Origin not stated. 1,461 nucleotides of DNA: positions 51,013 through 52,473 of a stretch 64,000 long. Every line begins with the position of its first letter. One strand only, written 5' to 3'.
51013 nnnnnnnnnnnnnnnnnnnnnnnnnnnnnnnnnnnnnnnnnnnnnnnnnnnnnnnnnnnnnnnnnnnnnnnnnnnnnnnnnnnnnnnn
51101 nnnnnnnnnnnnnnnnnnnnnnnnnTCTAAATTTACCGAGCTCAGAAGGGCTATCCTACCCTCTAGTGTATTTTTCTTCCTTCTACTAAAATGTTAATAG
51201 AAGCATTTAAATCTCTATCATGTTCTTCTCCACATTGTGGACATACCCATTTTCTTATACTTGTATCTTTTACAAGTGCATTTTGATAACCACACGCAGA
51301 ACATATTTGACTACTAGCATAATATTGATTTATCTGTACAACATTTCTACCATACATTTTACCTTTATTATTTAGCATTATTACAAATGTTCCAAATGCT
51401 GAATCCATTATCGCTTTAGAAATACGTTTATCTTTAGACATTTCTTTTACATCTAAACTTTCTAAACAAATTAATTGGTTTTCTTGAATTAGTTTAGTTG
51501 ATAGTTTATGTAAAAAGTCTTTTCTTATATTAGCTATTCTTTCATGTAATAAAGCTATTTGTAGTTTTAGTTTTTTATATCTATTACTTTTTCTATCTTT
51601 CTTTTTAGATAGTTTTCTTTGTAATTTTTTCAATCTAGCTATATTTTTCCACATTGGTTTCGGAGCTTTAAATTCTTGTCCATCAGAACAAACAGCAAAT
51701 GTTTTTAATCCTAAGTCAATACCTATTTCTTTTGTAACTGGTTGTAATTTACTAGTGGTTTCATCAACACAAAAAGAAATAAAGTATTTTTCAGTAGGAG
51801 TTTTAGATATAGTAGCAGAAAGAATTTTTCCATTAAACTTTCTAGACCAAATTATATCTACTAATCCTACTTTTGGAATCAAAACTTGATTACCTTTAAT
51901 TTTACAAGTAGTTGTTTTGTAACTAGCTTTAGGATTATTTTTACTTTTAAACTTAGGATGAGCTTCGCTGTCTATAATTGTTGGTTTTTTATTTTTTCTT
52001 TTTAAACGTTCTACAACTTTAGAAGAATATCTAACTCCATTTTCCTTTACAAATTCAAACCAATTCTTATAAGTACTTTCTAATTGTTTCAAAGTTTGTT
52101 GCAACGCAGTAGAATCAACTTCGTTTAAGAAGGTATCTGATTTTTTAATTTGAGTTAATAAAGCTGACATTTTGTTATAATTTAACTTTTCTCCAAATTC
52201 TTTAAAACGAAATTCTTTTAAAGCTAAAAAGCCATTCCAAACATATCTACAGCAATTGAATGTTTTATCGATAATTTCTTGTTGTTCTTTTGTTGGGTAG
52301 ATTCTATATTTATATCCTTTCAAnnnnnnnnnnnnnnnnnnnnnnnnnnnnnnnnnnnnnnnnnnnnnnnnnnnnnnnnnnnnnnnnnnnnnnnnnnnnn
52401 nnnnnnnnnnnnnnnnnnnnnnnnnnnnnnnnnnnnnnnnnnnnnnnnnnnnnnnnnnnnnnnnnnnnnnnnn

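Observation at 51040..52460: TnpB-only IS605-family element whose structured right end overlaps the annotated start of the adjacent gene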

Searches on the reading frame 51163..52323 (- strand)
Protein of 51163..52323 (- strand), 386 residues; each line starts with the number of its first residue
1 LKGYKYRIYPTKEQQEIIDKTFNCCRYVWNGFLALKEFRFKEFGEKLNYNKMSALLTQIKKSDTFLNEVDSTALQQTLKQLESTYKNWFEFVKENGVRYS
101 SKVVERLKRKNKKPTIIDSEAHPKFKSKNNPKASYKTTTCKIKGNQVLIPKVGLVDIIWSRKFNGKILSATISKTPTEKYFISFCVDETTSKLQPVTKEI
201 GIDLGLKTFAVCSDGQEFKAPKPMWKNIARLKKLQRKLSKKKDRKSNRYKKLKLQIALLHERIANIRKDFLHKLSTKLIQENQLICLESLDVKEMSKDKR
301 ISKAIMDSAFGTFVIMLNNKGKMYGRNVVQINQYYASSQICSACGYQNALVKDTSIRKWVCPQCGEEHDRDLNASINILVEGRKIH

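Call 4: search_protein_families(library=pfam, proteins=[window:51163-52323:-], max_evalue=0.01)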
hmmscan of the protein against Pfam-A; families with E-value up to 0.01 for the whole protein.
window:51163-52323:- (386 aa): 4 families
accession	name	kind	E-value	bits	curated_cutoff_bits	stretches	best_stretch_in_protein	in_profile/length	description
PF01385.25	OrfB_IS605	-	3.8e-27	95.3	30.5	1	184-297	2-118/120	Probable transposase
PF07282.18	Cas12f1-like_TNB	-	6.1e-22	78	26.3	1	310-378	1-60/60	Cas12f1-like, TNB domain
PF12323.14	HTH_OrfB_IS605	-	1.5e-16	60.1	21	1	2-42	4-44/47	Helix-turn-helix domain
PF06924.17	DUF1281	-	0.0021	18.1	27.3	0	292-342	34-84/177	Protein of unknown function (DUF1281)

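Call 8: search_dna_similar(query=window:51163-52323:-, collection=phages, mode=protein, max_rows=25)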
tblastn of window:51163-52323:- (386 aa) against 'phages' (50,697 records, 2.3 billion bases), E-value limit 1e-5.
Records with a match: 422; places in all: 657; records where one place covers at least 80% of the query: 367.
Best place of each record, by identity: <60% 422.
By first word of the organism name: Staphylococcus 98; Mycobacterium 44; Lactobacillus 23; Helicobacter 22; Bacillus 20; Bacteriophage 20; Streptococcus 18; Prevotella 15; Campylobacter 11; Ralstonia 11; and 45 more.
By host as written in the record: - 49; Staphylococcus aureus 31; Mycobacterium smegmatis mc2 155 29; Prevotella sp. 15; Helicobacter pylori 15; Lactobacillus plantarum 10; Streptococcus thermophilus 8; Mycobacterium smegmatis mc#155 8; and 144 more.
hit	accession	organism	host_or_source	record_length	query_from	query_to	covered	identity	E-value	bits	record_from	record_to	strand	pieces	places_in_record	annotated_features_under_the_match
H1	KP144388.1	Geobacillus virus E3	failed fermentation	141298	2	385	99%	42.7%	6e-90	301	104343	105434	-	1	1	transposase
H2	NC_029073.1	Geobacillus virus E3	failed fermentation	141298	2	385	99%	42.7%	6e-90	301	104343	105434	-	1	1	transposase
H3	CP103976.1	Clostridioides phage HGP05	Clostridioides difficile HGP05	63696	1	385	100%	41.6%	1e-84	286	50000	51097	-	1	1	record has no annotation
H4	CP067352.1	Clostridioides phage ES-S-0173-01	Clostridioides sp. ES-S-0173-01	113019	2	385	99%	40.6%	1e-78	269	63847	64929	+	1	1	record has no annotation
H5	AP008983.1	Clostridium phage c-st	Clostridium botulinum type C strain ...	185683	1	379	98%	41.0%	3e-72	251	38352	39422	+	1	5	putative IS transposase (OrfB)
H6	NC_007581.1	Clostridium phage c-st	Clostridium botulinum type C strain ...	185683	1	379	98%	41.0%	3e-72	251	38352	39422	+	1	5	transposase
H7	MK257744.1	Thermus phage YS40_Isch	Thermus thermophilus HB8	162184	1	378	98%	40.4%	1e-58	211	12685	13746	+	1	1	IS200/IS605 family transposase ISCsa5 | Transposase IS200 like protein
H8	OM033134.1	Aeromonas phage phiA009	Aeromonas sp.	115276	1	386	100%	39.3%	2e-59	213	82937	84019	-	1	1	transposase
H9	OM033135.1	Aeromonas phage phiA019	Aeromonas sp.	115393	1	386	100%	39.3%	2e-59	213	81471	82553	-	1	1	transposase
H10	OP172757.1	Enterocloster phage CB473P3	Enterocloster bolteae DA473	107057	2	382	99%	39.5%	3e-74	256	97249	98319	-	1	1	hypothetical protein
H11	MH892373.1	Streptococcus phage SW27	Streptococcus thermophilus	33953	2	385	99%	38.5%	7e-66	232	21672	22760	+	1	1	transposase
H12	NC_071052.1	Streptococcus phage SW27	Streptococcus thermophilus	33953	2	385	99%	38.5%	7e-66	232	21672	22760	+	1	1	transposase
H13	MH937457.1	Streptococcus phage CHPC1248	Streptococcus thermophilus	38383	2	385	99%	38.5%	7e-66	232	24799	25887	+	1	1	mobile element protein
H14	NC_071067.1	Streptococcus phage CHPC1248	Streptococcus thermophilus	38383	2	385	99%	38.5%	7e-66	232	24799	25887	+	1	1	transposase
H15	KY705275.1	Streptococcus phage P7632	Streptococcus thermophilus ST69763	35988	2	385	99%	38.5%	1e-65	231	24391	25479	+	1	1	transposase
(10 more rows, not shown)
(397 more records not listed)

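Call 9: find_related_loci(query=window:51163-52323:-, collection=genome_contigs, flank=3000)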
Query window:51163-52323:- (386 aa) in genome_contigs; peptide patterns used: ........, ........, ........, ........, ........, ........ (x = any residue, [..] = any of these).
87 stretches matched a pattern; 1 encode a relative of the query (tblastn E <= 1e-3); 1 distinct loci.
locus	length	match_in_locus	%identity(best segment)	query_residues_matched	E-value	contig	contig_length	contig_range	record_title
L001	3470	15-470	51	230-382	5e-46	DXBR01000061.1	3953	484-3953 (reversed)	MAG TPA_asm: Candidatus Anaerobutyricum stercoris isolate CHK179-28034 CHK179__C106975_L3953_SAMEA5754823, whole genome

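Call 10: find_homologous_proteins(query=window:51163-52323:-, max_evalue=1e-30)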
Query window:51163-52323:- (386 aa): 6879 proteins with E <= 1e-30 among 8000 candidates; the best 120 are listed.
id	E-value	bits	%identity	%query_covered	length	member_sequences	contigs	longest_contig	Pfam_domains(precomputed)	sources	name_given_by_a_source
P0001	1.2e-247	839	97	100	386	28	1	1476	PF12323.15,PF01385.26,PF07282.19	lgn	-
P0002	3.1e-228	775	89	99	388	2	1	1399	PF12323.15,PF01385.26,PF07282.19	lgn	-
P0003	2.0e-204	697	79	99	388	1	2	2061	PF12323.15,PF01385.26,PF07282.19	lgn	-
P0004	4.5e-152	524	65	99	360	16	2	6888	PF12323.15,PF01385.26,PF07282.19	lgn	-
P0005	7.9e-150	517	63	99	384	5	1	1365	PF12323.15,PF01385.26,PF07282.19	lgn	-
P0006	4.0e-147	508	63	100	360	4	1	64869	PF12323.15,PF01385.26,PF07282.19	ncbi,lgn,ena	-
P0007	3.4e-146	505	64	100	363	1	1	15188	PF12323.15,PF01385.26,PF07282.19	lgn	-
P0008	1.2e-145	503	63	99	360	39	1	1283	PF12323.15,PF01385.26,PF07282.19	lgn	-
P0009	1.7e-144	499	63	100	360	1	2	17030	PF12323.15,PF01385.26,PF07282.19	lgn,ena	-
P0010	8.6e-144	497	63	100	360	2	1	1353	PF12323.15,PF01385.26,PF07282.19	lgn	-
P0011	1.9e-142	493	63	100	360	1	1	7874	PF12323.15,PF01385.26,PF07282.19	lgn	-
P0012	7.5e-134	464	59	98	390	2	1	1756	PF12323.15,PF01385.26,PF07282.19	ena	-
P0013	1.2e-131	457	60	99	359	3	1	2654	PF12323.15,PF01385.26,PF07282.19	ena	-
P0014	2.0e-131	456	58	99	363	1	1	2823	PF12323.15,PF01385.26,PF07282.19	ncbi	-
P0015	4.5e-131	455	56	100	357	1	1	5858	PF12323.15,PF01385.26,PF07282.19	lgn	-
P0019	2.8e-129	449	58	99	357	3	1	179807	PF12323.15,PF01385.26,PF07282.19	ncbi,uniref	ncbi:RNA-guided endonuclease InsQ/TnpB family protein [Cetobacterium sp.]|uniref:RNA-guided endonucl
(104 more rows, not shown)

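Call 12: find_encoding_contigs(protein=P0001, flank=3000, max_places=6)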
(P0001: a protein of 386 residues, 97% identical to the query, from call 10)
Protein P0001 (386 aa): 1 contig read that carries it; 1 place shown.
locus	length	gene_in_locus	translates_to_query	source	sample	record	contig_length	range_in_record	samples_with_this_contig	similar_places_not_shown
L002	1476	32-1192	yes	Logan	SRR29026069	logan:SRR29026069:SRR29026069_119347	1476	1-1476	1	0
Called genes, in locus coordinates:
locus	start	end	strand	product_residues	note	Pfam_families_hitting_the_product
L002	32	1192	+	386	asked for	PF12323:HTH_OrfB_IS605, PF01385:OrfB_IS605, PF07282:Cas12f1-like_TNB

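Call 13: find_encoding_contigs(protein=P0002, flank=3000, max_places=6)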
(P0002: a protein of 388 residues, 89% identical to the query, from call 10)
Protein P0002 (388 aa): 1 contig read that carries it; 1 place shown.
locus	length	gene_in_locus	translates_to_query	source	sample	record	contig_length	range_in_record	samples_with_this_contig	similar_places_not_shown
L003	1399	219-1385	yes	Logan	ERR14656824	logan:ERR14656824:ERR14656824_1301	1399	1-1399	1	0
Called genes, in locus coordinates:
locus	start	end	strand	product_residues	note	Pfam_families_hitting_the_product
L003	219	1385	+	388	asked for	PF12323:HTH_OrfB_IS605, PF01385:OrfB_IS605, PF07282:Cas12f1-like_TNB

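Call 14: find_encoding_contigs(protein=P0003, flank=3000, max_places=6)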
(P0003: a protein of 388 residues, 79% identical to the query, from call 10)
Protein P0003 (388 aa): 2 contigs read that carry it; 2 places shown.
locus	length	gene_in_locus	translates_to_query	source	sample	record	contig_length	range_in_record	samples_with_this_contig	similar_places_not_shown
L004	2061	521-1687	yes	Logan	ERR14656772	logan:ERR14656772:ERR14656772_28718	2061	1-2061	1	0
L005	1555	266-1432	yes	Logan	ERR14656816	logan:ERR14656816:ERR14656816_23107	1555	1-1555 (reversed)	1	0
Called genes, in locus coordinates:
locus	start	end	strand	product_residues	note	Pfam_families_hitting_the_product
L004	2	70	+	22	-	?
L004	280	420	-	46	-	-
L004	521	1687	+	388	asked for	PF12323:HTH_OrfB_IS605, PF01385:OrfB_IS605, PF07282:Cas12f1-like_TNB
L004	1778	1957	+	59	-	-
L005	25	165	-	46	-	-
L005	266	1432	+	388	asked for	PF12323:HTH_OrfB_IS605, PF01385:OrfB_IS605, PF07282:Cas12f1-like_TNB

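Call 15: find_encoding_contigs(protein=P0004, flank=3000, max_places=6)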
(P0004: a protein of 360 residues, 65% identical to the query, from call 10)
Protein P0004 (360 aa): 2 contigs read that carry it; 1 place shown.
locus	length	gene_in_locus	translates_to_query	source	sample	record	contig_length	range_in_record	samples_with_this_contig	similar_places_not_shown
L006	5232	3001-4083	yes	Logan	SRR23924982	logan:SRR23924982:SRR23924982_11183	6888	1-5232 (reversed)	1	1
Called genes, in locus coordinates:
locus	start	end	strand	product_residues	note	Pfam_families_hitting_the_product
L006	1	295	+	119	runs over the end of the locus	-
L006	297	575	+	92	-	-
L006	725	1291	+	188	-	-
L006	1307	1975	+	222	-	-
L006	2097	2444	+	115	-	-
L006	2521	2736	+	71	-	-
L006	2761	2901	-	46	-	-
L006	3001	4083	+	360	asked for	PF12323:HTH_OrfB_IS605, PF01385:OrfB_IS605, PF07282:Cas12f1-like_TNB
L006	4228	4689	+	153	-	-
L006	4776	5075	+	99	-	-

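Call 19: find_encoding_contigs(protein=P0006, flank=4000, max_places=4)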
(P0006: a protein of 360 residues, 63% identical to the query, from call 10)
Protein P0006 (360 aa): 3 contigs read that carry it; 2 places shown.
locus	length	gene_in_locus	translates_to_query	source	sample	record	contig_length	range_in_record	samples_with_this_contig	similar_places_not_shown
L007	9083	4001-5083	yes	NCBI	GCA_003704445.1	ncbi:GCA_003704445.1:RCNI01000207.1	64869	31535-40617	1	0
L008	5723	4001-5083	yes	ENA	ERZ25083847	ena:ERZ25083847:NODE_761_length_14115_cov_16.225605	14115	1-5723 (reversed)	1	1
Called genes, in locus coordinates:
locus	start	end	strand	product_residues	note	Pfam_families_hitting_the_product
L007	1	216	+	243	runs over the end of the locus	PF09669:Phage_pRha, PF03374:ANT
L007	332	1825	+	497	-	PF11443:DUF2828, PF25043:DUF7788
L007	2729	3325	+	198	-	PF00929:RNase_T, PF16473:Rv2179c-like (weak)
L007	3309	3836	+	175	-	PF00692:dUTPase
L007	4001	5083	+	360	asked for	PF12323:HTH_OrfB_IS605, PF01385:OrfB_IS605, PF07282:Cas12f1-like_TNB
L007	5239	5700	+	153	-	-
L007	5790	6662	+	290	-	PF00763:THF_DHG_CYH (weak), PF02882:THF_DHG_CYH_C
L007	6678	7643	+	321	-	PF03477:ATP-cone, PF13597:NRDD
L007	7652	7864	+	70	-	PF13597:NRDD (weak)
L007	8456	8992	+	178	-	PF13392:HNH_3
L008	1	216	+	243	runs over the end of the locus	PF09669:Phage_pRha, PF03374:ANT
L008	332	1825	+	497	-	PF11443:DUF2828, PF25043:DUF7788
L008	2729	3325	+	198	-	PF00929:RNase_T, PF16473:Rv2179c-like (weak)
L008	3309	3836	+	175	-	PF00692:dUTPase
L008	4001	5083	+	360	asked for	PF12323:HTH_OrfB_IS605, PF01385:OrfB_IS605, PF07282:Cas12f1-like_TNB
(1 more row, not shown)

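Call 20: find_encoding_contigs(protein=P0007, flank=4000, max_places=4)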
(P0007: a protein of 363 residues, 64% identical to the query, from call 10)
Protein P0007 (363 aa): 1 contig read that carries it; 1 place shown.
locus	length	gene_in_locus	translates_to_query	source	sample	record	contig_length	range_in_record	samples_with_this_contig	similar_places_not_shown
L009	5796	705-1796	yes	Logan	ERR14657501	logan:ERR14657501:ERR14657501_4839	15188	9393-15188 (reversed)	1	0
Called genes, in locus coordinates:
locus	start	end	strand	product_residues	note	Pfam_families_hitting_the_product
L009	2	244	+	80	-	?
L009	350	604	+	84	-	-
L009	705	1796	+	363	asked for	PF12323:HTH_OrfB_IS605, PF01385:OrfB_IS605, PF07282:Cas12f1-like_TNB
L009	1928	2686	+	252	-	PF01555:N6_N4_Mtase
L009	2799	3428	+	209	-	-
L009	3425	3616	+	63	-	-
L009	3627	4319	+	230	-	PF20111:DUF6501 (weak)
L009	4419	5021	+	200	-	-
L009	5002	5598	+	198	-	-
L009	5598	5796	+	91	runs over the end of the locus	PF01381:HTH_3, PF12844:HTH_19, PF13560:HTH_31 (weak)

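Call 21: find_encoding_contigs(protein=P0009, flank=4000, max_places=4)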
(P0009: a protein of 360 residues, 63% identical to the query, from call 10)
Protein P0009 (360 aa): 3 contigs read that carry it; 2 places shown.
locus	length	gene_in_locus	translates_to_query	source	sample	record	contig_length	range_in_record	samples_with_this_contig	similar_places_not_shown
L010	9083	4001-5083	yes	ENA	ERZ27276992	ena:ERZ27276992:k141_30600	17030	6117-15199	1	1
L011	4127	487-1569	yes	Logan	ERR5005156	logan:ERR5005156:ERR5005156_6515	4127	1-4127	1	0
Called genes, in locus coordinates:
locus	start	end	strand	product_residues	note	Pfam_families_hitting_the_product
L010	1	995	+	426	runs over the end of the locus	PF01068:DNA_ligase_A_M, PF14743:DNA_ligase_OB_2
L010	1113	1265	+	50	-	-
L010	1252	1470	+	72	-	-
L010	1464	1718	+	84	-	-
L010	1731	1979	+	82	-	-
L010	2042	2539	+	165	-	-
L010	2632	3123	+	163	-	-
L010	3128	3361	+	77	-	-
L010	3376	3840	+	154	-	-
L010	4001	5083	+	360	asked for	PF12323:HTH_OrfB_IS605, PF01385:OrfB_IS605, PF07282:Cas12f1-like_TNB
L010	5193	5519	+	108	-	-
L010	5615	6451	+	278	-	PF03851:UvdE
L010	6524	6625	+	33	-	-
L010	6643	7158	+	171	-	PF06941:NT5C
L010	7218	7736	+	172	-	PF25311:WDGH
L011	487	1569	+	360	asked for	PF12323:HTH_OrfB_IS605, PF01385:OrfB_IS605, PF07282:Cas12f1-like_TNB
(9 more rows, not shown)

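Call 22: find_encoding_contigs(protein=P0019, flank=4000, max_places=4)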
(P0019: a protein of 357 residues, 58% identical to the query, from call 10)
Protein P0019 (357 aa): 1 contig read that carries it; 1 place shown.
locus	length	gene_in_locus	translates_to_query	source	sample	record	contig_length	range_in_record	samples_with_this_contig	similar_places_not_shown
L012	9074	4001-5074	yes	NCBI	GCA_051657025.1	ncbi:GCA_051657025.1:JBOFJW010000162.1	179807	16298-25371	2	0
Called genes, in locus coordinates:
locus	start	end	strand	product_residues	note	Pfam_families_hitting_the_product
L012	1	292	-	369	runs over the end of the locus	-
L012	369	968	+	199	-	-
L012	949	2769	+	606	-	PF04851:ResIII, PF00271:Helicase_C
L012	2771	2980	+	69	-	-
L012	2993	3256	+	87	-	-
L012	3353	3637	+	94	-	-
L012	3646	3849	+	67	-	-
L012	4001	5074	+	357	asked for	PF12323:HTH_OrfB_IS605, PF01385:OrfB_IS605, PF07282:Cas12f1-like_TNB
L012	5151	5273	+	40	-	-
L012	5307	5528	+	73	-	-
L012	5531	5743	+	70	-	-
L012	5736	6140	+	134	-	-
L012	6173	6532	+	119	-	-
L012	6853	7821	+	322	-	-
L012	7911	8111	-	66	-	PF00313:CSD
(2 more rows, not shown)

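Call 24: find_related_loci(query=window:51163-52323:-, collection=viral_contigs, flank=2500)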
Query window:51163-52323:- (386 aa) in viral_contigs; peptide patterns used: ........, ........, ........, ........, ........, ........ (x = any residue, [..] = any of these).
20 stretches matched a pattern, but none encodes a relative of the query by tblastn (E <= 1e-3).

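Call 26: find_related_loci(query=A1, collection=viral_contigs, flank=2500)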
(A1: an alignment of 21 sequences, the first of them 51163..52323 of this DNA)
Query A1 (386 aa) in viral_contigs; peptide patterns used: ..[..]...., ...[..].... (x = any residue, [..] = any of these).
109 stretches matched a pattern; 44 encode a relative of the query (tblastn E <= 1e-3); 44 distinct loci.
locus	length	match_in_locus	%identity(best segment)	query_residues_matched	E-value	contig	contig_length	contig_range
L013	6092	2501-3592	46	4-385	6e-103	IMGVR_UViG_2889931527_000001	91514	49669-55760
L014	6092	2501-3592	45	2-385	3e-101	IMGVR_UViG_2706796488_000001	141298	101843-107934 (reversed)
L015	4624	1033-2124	45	2-385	5e-101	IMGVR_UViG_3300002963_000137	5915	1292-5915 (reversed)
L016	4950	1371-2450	44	2-385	7e-97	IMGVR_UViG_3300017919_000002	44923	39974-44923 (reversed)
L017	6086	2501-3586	43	3-379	4e-95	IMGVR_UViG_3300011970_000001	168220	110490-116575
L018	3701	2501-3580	43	2-385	7e-95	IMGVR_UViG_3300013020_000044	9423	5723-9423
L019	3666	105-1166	44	3-383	6e-93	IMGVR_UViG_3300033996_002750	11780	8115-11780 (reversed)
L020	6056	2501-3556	45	1-379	2e-92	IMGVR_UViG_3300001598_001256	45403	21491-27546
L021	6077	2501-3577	41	2-385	2e-87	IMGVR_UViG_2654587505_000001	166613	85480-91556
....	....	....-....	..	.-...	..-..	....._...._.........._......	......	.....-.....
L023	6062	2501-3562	41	2-382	7e-86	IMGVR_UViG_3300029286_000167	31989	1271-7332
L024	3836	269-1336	42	1-382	2e-83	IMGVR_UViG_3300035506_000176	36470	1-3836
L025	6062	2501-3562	37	2-382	5e-80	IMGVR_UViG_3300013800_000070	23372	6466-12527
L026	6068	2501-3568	39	3-385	3e-78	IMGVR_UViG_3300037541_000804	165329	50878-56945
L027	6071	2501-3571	38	2-385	3e-78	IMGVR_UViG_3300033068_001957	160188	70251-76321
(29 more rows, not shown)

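Call 28: find_related_loci(query=A1, collection=metagenome_contigs, flank=2500)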
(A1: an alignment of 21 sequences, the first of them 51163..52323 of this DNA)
Query A1 (386 aa) in metagenome_contigs; peptide patterns used: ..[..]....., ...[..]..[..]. (x = any residue, [..] = any of these).
600 stretches matched a pattern (row limit reached: there are more); 454 encode a relative of the query (tblastn E <= 1e-3); the best 80 are kept; 80 distinct loci.
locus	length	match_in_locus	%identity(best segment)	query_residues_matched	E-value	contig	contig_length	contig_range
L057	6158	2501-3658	99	1-386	0e+0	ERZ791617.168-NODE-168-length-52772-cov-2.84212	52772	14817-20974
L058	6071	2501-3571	63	1-385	9e-146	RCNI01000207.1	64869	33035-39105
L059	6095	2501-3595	43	3-385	2e-102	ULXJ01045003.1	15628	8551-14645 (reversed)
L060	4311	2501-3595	43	3-385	7e-103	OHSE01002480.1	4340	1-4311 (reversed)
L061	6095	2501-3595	43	3-385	2e-102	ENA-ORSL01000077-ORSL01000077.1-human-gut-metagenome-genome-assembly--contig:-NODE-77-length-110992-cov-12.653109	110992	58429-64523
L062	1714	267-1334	43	2-379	3e-108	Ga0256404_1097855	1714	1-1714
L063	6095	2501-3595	43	3-385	2e-101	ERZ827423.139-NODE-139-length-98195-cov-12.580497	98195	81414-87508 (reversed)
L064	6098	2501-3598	47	1-385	2e-99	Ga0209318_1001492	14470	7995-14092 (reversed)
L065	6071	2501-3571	43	3-379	2e-98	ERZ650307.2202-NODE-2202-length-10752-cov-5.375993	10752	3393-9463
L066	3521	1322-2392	43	3-379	8e-100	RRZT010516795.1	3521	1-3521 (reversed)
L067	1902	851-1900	42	2-373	1e-103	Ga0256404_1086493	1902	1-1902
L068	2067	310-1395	42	2-385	2e-101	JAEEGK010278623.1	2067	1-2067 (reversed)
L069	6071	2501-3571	43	3-379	1e-96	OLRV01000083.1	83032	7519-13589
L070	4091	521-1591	42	3-379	3e-96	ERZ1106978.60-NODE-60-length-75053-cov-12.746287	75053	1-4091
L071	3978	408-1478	42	3-379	3e-96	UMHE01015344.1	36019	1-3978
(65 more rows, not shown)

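Call 76: search_solved_structures(query=window:51163-52323:-, max_evalue=0.00001)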
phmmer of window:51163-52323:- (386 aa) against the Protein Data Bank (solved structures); distinct sequences matched with E-value up to 0.00001: 10.
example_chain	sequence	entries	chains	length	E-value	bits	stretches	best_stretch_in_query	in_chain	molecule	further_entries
9yyg_A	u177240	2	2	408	1.9e-76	260.7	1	2-381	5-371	AI-designed RNA-guided nuclease | AI-generated RNA-guided nuclease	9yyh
8bf8_A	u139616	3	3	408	8.6e-72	245.3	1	2-381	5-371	RNA-guided DNA endonuclease TnpB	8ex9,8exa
8h1j_A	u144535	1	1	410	8.8e-72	245.3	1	2-381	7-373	RNA-guided DNA endonuclease TnpB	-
9jfo_A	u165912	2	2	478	3.9e-30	108.3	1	243-380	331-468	LaTranC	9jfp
9jfq_A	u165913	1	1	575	6.7e-30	107.5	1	243-380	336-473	LaTranC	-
8iaz_A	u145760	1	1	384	8.2e-27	97.4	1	1-378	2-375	Transposase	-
9j09_A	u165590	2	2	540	1.6e-24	89.8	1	164-384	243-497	Transposase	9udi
9b0l_P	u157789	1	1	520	2.8e-18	69.3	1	177-384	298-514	TnpB-like protein L79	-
23vu_A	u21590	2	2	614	8.7e-08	34.8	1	260-379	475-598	UnCas12m4a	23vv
9nzq_A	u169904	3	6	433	1.4e-06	30.8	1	222-380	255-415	Cas12f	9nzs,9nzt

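Call 77: search_protein_families(library=ncbifam, proteins=[window:51163-52323:-], max_evalue=0.001)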
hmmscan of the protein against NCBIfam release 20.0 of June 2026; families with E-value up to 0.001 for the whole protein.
window:51163-52323:- (386 aa): 6 families
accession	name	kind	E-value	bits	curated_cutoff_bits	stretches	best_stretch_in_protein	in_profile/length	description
NF038281.1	IS200_TnpB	exception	2.2e-126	421.8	425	1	2-382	2-359/360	IS200/IS605 family element RNA-guided endonuclease TnpB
NF040570.1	guided_TnpB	subfamily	1.9e-92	310.5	100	1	4-379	1-387/389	RNA-guided endonuclease TnpB family protein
NF038280.1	IS607_TnpB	exception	5e-45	154.2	350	1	122-379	113-389/431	IS607 family element RNA-guided endonuclease TnpB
NF038192.1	V_cas_c2c8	exception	1.3e-34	120.1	350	2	121-297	177-384/457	type V CRISPR-associated protein C2c8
NF049972.1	CRISPR_Cas12f2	exception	8.9e-14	51.1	450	1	172-378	301-515/524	type V CRISPR-associated effector Cas12f2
TIGR01766.2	TIGR01766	domain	4.3e-11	43.2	32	1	264-337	2-82/82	IS200/IS605 family accessory protein TnpB-related protein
